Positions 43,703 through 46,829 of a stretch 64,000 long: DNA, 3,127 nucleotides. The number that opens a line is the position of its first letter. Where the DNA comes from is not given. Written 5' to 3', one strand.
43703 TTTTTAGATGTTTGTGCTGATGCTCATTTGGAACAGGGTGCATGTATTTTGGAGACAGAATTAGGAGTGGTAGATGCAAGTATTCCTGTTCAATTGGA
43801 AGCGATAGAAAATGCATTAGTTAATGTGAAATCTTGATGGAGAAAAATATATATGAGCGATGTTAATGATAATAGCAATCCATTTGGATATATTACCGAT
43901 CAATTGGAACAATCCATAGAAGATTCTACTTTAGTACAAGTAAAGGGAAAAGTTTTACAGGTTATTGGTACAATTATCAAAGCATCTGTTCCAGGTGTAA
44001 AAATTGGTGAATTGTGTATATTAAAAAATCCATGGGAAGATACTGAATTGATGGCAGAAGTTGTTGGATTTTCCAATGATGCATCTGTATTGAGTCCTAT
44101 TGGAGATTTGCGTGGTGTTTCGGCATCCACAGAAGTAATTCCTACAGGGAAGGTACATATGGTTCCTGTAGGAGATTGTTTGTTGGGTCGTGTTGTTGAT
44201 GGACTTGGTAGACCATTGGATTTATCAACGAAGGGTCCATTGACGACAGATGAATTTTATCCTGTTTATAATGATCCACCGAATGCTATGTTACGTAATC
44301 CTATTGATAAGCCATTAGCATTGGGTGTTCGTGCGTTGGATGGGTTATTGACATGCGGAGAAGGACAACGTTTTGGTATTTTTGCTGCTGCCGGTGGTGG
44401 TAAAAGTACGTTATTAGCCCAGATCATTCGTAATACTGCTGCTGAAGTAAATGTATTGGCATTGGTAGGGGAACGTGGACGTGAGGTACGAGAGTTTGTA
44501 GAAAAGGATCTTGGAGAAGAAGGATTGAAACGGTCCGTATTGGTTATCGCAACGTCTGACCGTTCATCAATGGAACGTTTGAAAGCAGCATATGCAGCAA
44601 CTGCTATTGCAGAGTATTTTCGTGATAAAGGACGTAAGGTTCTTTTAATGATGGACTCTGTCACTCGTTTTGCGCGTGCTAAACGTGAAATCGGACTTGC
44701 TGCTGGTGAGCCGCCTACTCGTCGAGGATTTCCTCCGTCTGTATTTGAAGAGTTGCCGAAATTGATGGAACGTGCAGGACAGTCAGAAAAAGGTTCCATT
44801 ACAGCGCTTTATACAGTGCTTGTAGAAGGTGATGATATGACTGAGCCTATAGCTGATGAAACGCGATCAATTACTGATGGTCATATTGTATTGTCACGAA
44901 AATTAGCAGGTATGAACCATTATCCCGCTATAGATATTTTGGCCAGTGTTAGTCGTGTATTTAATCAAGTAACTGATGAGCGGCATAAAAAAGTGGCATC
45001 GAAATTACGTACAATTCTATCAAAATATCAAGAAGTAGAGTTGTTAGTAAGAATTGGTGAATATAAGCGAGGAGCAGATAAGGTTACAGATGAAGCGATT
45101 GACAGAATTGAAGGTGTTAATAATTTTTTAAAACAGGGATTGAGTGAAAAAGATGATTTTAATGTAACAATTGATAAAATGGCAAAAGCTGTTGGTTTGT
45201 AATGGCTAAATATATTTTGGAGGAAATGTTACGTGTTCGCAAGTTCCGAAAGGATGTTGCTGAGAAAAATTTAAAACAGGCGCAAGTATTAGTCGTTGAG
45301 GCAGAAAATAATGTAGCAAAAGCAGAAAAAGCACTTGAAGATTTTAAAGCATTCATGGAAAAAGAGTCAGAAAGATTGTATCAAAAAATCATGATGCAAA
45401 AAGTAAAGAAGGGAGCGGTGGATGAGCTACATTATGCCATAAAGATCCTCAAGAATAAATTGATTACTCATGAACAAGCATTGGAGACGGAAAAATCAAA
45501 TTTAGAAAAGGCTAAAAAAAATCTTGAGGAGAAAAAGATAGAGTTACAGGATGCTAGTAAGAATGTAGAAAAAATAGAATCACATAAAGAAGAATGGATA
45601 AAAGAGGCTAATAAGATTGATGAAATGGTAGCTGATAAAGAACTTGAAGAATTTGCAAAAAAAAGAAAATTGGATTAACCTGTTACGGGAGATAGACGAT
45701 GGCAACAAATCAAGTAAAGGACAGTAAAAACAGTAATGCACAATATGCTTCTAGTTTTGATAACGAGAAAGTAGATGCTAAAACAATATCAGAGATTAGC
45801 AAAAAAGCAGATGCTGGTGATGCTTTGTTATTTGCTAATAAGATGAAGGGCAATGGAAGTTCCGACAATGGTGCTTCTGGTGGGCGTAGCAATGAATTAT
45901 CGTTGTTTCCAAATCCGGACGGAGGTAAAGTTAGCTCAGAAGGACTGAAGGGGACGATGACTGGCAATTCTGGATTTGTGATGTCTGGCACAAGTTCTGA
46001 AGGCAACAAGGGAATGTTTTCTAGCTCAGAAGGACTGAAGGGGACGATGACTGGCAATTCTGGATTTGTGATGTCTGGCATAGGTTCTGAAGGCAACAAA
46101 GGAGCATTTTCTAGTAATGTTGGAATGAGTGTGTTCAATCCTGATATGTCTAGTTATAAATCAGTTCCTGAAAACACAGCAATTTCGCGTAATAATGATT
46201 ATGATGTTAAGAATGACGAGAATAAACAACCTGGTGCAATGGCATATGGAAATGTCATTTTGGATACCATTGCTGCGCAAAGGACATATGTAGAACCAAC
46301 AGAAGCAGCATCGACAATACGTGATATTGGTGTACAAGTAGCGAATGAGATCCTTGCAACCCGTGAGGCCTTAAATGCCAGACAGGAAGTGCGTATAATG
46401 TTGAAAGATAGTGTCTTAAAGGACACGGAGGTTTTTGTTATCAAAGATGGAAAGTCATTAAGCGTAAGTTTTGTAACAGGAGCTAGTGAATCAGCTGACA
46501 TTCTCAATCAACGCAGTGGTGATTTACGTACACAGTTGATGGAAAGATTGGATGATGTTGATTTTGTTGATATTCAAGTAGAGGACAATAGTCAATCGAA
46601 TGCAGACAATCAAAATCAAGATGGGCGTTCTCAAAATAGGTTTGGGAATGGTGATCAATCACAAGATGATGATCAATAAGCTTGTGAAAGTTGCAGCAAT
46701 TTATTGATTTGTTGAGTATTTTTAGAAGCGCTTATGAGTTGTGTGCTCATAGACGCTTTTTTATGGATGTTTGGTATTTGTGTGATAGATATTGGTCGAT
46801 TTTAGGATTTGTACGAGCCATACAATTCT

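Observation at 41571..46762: Injectisome-type T3SS module sctJ-K-L-N-O-P sitting among housekeeping genes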

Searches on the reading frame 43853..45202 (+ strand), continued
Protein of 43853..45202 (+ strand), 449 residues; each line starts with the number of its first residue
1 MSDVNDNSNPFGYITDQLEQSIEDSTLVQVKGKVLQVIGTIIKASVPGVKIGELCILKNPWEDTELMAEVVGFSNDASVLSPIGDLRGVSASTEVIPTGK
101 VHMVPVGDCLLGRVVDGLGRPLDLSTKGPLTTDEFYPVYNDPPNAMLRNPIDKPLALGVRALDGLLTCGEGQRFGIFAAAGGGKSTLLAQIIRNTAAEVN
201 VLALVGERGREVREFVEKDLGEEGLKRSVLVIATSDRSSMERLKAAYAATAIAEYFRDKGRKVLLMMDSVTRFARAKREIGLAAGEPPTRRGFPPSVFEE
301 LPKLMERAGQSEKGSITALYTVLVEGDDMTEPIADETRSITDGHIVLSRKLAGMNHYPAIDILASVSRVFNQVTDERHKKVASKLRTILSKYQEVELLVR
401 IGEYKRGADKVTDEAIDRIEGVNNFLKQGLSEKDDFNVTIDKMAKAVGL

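Call 36: list_cluster_members(proteins=[P0188, P0189, P0200, P0152, P0149, P0108, P0054, P0154, P0174, P0183])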
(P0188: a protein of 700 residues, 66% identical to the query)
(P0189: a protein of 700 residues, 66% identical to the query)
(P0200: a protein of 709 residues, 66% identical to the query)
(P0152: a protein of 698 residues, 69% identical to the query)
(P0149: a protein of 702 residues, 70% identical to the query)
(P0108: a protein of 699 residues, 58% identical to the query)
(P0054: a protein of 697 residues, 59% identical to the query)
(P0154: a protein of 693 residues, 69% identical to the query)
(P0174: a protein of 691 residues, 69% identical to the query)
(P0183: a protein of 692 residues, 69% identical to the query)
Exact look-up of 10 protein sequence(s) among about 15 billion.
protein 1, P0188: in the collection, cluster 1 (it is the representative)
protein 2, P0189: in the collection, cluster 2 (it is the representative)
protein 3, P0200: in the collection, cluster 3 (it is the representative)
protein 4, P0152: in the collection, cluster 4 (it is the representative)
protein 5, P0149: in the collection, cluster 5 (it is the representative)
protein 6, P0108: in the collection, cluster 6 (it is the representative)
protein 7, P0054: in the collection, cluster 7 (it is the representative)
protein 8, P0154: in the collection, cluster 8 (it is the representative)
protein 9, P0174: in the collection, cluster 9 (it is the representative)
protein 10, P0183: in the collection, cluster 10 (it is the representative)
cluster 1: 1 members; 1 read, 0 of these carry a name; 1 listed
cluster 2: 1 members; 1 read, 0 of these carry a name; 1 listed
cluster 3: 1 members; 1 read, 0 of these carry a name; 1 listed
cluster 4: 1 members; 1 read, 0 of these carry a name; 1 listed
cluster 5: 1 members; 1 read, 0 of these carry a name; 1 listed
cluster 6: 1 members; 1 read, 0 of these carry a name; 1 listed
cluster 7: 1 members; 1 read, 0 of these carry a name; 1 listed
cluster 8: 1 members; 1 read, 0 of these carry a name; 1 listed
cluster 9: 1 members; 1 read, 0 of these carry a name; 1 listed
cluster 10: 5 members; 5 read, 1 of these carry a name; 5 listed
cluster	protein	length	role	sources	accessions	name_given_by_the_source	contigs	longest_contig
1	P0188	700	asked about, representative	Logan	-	-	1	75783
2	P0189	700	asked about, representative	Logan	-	-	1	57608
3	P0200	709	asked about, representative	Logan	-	-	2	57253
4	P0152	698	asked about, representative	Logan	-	-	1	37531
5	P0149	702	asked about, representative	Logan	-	-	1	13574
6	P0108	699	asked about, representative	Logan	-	-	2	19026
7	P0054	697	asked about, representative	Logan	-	-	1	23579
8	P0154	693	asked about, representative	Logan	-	-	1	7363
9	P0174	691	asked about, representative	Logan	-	-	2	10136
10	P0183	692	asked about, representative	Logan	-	-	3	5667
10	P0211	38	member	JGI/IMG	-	dethiobiotin synthetase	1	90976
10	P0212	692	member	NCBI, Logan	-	-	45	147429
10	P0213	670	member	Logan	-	-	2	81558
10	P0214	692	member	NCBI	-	-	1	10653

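Call 37: find_encoding_contigs(protein=P0212, flank=10000, max_places=5)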
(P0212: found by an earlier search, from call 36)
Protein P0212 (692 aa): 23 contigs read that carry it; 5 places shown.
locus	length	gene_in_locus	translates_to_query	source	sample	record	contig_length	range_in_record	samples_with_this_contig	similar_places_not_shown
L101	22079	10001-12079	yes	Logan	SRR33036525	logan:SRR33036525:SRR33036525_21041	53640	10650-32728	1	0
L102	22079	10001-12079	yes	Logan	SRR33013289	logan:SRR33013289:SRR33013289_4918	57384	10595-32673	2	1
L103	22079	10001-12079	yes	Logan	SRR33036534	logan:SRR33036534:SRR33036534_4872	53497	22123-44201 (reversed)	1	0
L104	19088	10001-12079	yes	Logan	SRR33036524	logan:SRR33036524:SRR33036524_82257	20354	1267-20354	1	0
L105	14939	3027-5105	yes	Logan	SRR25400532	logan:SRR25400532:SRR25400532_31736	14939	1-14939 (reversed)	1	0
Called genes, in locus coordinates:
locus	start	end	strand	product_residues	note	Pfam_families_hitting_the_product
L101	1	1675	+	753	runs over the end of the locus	PF17804:TSP_NTD, PF00595:PDZ (weak), PF03572:Peptidase_S41, PF11818:DUF3340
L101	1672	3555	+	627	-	PF13292:DXP_synthase_N, PF00456:Transketolase_N (faint), PF02779:Transket_pyr, PF02780:Transketolase_C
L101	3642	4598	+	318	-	-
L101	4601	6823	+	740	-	PF22019:GlgB_N, PF02922:CBM_48, PF00128:Alpha-amylase (weak), PF02806:Alpha-amylase_C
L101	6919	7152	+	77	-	PF13459:Fer4_15 (faint), PF13370:Fer4_13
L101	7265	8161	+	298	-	-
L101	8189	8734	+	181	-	PF09059:TyeA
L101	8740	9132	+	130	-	-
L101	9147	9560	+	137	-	PF09474:Type_III_YscX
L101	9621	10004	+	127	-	PF13428:TPR_14 (faint)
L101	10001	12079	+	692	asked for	PF00771:FHIPEP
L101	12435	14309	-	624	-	PF07497:Rho_RNA_bind (weak), PF00006:ATP-synt_ab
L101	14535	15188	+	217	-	PF02224:Cytidylate_kin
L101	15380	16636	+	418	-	PF01384:PHO4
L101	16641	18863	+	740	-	PF17764:PriA_3primeBD, PF00270:DEAD, PF04851:ResIII, PF18319:Zn_ribbon_PriA, PF00271:Helicase_C, PF18074:PriA_C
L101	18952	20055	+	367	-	PF00557:Peptidase_M24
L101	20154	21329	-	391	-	PF04055:Radical_SAM, PF06969:HemN_C (weak)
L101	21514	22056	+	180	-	-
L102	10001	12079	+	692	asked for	PF00771:FHIPEP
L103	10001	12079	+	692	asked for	PF00771:FHIPEP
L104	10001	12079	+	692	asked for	PF00771:FHIPEP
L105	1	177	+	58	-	?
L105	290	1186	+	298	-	-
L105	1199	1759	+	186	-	PF09059:TyeA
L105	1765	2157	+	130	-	-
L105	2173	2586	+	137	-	PF09474:Type_III_YscX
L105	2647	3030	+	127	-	PF13428:TPR_14 (faint)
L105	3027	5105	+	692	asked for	PF00771:FHIPEP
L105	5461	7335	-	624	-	PF07497:Rho_RNA_bind (weak), PF00006:ATP-synt_ab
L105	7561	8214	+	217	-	PF02224:Cytidylate_kin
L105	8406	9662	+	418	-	PF01384:PHO4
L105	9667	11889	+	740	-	PF17764:PriA_3primeBD, PF00270:DEAD, PF04851:ResIII, PF18319:Zn_ribbon_PriA, PF00271:Helicase_C, PF18074:PriA_C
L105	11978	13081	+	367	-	PF00557:Peptidase_M24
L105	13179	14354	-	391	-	PF04055:Radical_SAM, PF06969:HemN_C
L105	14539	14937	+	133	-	?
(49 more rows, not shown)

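Call 51: search_protein_families(library=pfam, proteins=[L005:4948-5553:+, L005:5575-6213:+, L005:6213-6803:+, L005:6800-7297:+, L101:7265-8161:+, L101:8189-8734:+, L101:8740-9132:+, L095:12119-13483:+, L101:9621-10004:+, L083:11962-13275:+], max_evalue=0.01)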
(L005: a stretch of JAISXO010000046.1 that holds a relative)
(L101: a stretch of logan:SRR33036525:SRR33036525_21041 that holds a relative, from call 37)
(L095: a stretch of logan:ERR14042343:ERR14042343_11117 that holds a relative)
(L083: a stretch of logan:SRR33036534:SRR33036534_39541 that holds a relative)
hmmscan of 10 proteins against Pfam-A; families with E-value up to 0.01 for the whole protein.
L005:4948-5553:+ (201 aa): 1 family
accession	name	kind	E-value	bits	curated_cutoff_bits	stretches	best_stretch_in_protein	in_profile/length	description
PF00574.28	CLP_protease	-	8e-66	221.8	20.2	1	19-199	3-181/182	Clp protease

L005:5575-6213:+ (212 aa): 1 family
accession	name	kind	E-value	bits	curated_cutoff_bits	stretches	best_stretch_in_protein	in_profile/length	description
PF03938.19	OmpH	-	4e-19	69.7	32.4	1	42-194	2-141/141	Outer membrane protein (OmpH-like)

L005:6213-6803:+ (196 aa): 1 family
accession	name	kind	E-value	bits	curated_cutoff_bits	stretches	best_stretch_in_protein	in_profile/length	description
PF01066.26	CDP-OH_P_transf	-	1.9e-31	109.9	22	1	1-172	1-148/152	CDP-alcohol phosphatidyltransferase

L005:6800-7297:+ (165 aa): 1 family
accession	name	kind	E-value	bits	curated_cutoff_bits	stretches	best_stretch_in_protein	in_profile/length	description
PF04608.18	PgpA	-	3.2e-36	124.8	28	1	16-158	2-139/141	Phosphatidylglycerophosphatase A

L101:7265-8161:+ (298 aa): 0 families

L101:8189-8734:+ (181 aa): 1 family
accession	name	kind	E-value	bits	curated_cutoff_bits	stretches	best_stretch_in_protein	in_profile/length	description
PF09059.15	TyeA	-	1.4e-08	35.1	21.1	1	96-169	9-80/81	TyeA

L101:8740-9132:+ (130 aa): 1 family
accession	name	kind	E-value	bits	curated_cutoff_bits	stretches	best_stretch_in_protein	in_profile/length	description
PF05932.18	CesT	-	0.0023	18.5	22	1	6-114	2-108/119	Tir chaperone protein (CesT) family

L095:12119-13483:+ (454 aa): 0 families

L101:9621-10004:+ (127 aa): 2 families
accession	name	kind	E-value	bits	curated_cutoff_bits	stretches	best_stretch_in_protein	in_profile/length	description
PF13428.12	TPR_14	-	5.2e-06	27.1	23.5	1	7-46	2-41/44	Tetratricopeptide repeat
PF14559.12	TPR_19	-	0.0031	18.2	25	0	19-67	4-52/68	Tetratricopeptide repeat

L083:11962-13275:+ (437 aa): 8 families
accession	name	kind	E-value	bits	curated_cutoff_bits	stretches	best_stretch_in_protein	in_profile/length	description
PF12799.13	LRR_4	-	3.1e-10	40.4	27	0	229-259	1-30/44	Leucine Rich repeats (2 copies)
PF25019.1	LRR_R13L1-DRL21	-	2e-09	37.8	27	1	203-261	69-126/127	R13L1/DRL21 LRRs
PF23598.1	LRR_14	-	1.7e-08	34.1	40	2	199-336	15-179/353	Leucine-rich repeat region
PF23952.1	LRR_EndoS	-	4.5e-06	27.3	27.9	1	173-241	35-104/116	Endo-beta-N-acetylglucosaminidase EndoS LRR domain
PF25013.1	LRR_Zer-1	-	1.4e-05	25.7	27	0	156-214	4-62/137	Zer-1-like, Leucine-rich repeats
PF13306.12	LRR_5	-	4.7e-05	23.7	27.7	1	143-255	6-116/127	BspA type Leucine rich repeat region (6 copies)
PF23247.1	LRR_RPS2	-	0.00058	20.3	27.9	0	149-199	95-139/160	Plant disease resistance protein RPS2-like, leucine-rich repeats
PF24141.1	LRR_ComC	-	0.0072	16.5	27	0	369-403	169-203/288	EGF-like domain-containing protein ComC LRR domain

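Call 53: search_protein_families(library=ncbifam, proteins=[L095:12119-13483:+, L101:7265-8161:+, L101:8189-8734:+, L008:5520-6707:+], max_evalue=0.01)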
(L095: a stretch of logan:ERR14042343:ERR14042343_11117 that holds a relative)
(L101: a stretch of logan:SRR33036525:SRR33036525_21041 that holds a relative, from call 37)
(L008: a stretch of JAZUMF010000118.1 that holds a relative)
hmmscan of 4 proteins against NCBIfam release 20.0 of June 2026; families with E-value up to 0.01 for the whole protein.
L095:12119-13483:+ (454 aa): 0 families

L101:7265-8161:+ (298 aa): 0 families

L101:8189-8734:+ (181 aa): 1 family
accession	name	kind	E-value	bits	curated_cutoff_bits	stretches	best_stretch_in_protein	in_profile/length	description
TIGR02511.1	type_III_tyeA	equivalog_domain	0.0041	17.4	25.9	1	100-165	16-79/82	TyeA family type III secretion system gatekeeper subunit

L008:5520-6707:+ (395 aa): 3 families
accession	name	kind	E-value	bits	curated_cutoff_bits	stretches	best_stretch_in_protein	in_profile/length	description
TIGR02500.1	type_III_yscD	equivalog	2.5e-17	62.9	86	2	3-291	1-269/413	type III secretion system inner membrane ring subunit SctD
NF041525.1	HrpD5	equivalog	2.7e-08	33.6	300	1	5-292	4-272/314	HrpD5 family protein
NF049868.1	FhaB_Rv0019c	equivalog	2.9e-05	24.2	125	1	5-45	69-108/158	FHA domain-containing protein FhaB/FipA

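Call 54: find_homologous_proteins(query=L008:61-909:+, max_evalue=1e-10)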
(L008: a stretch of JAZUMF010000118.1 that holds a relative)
Query L008:61-909:+ (282 aa): 105 proteins with E <= 1e-10 among 6557 candidates.
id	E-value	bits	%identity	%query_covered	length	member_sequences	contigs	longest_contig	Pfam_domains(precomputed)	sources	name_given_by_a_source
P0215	3.3e-129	448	81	91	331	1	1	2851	PF00263.27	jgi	jgi:type II secretory pathway component GspD/PulD (secretin)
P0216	5.1e-129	447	81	91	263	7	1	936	PF00263.27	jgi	jgi:type II secretory pathway component GspD/PulD (secretin)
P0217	7.8e-129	446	82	88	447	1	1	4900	PF00263.27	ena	-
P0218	6.4e-128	443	82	88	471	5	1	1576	PF03958.23,PF00263.27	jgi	jgi:type III secretion protein C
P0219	1.0e-126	439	80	87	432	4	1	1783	PF03958.23,PF00263.27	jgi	jgi:type III secretion protein C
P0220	1.8e-125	435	78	92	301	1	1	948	PF00263.27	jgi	jgi:type II secretory pathway component GspD/PulD (secretin)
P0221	1.2e-115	403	78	81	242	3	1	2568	PF00263.27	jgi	jgi:type II secretory pathway component GspD/PulD (secretin)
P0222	5.6e-105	368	65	91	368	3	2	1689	PF03958.23,PF00263.27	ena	-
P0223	1.4e-103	364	66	89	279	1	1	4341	PF00263.27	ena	-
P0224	2.2e-103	363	79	74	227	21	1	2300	PF00263.27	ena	-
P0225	9.0e-102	358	67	89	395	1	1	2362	PF03958.23,PF00263.27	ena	-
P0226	1.2e-101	357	66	90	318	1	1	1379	PF00263.27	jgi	jgi:type II secretory pathway component GspD/PulD (secretin)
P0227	1.3e-101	357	91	65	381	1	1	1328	PF03958.23,PF00263.27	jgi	jgi:type III secretion protein C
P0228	1.8e-101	357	64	90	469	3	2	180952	PF03958.23,PF00263.27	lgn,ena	-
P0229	3.1e-101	356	66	90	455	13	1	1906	PF03958.23,PF00263.27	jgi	jgi:type III secretion protein C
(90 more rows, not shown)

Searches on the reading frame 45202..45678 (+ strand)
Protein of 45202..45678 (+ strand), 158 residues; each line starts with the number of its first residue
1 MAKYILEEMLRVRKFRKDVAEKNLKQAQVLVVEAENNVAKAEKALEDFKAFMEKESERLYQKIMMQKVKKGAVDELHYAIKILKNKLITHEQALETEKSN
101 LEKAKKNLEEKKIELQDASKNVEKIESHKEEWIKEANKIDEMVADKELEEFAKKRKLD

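Call 3: search_protein_families(library=pfam, proteins=[window:45202-45678:+], max_evalue=0.1)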
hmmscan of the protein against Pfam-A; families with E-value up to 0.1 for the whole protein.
window:45202-45678:+ (158 aa): 3 families
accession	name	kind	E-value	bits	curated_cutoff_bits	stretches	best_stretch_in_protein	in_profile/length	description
PF07321.17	YscO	-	6.4e-20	72.1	28.8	1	6-153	1-148/149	Type III secretion protein YscO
PF16789.10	YscO-like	-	2.8e-14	53.9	27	1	1-151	1-150/161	YscO-like protein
PF20463.3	PDH_C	-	0.063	14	22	1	120-153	65-98/102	Prephenate dehydrogenase, dimerization domain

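Call 4: search_protein_families(library=ncbifam, proteins=[window:45202-45678:+], max_evalue=0.1)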
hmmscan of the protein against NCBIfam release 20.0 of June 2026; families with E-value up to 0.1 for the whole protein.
window:45202-45678:+ (158 aa): 5 families
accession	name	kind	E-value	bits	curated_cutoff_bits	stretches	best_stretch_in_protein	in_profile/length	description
TIGR04320.1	Surf_Exclu_PgrA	domain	0.0019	17.6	70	1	80-140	253-311/360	SEC10/PgrA surface exclusion domain-containing protein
TIGR02473.1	flagell_FliJ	equivalog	0.0098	16.3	50.45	0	6-151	4-134/141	flagellar export protein FliJ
NF008181.0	PRK10930.1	equivalog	0.025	13.4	660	1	26-145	293-408/419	FtsH protease activity modulator HflK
TIGR02168.1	SMC_prok_B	equivalog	0.057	11.1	567.35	1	18-144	333-459/1181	chromosome segregation protein SMC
NF042432.2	DHPACoAdixog_DpgC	equivalog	0.062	12.6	530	1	34-108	19-94/412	(3,5-dihydroxyphenyl)acetyl-CoA 1,2-dioxygenase DpgC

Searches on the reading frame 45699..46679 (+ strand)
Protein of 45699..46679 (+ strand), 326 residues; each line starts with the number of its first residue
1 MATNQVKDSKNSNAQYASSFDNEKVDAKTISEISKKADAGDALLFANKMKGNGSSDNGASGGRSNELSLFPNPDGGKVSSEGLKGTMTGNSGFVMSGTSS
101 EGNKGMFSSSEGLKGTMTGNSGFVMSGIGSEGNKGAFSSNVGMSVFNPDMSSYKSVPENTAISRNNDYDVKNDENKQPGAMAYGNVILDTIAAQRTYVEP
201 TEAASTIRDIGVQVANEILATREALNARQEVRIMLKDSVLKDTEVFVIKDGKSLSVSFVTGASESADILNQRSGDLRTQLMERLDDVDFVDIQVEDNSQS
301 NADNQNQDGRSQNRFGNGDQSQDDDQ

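Call 3: search_protein_families(library=pfam, proteins=[window:45699-46679:+], max_evalue=0.1)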
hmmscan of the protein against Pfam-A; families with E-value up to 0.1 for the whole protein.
window:45699-46679:+ (326 aa): 2 families
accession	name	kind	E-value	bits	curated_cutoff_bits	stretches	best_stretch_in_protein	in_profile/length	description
PF09483.15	HpaP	-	3.3e-06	27.6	23.8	1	222-294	15-89/90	Type III secretion protein (HpaP)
PF02120.21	Flg_hook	-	0.00038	20.6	29.8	1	226-301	10-83/85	Flagellar hook-length control protein FliK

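Call 4: search_protein_families(library=ncbifam, proteins=[window:45699-46679:+], max_evalue=0.1)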
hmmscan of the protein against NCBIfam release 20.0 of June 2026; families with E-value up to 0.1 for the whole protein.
window:45699-46679:+ (326 aa): 1 family
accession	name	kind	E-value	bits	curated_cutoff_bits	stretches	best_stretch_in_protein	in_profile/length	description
TIGR03664.1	fut_nucase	equivalog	0.061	13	124.7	0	204-275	102-171/228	futalosine hydrolase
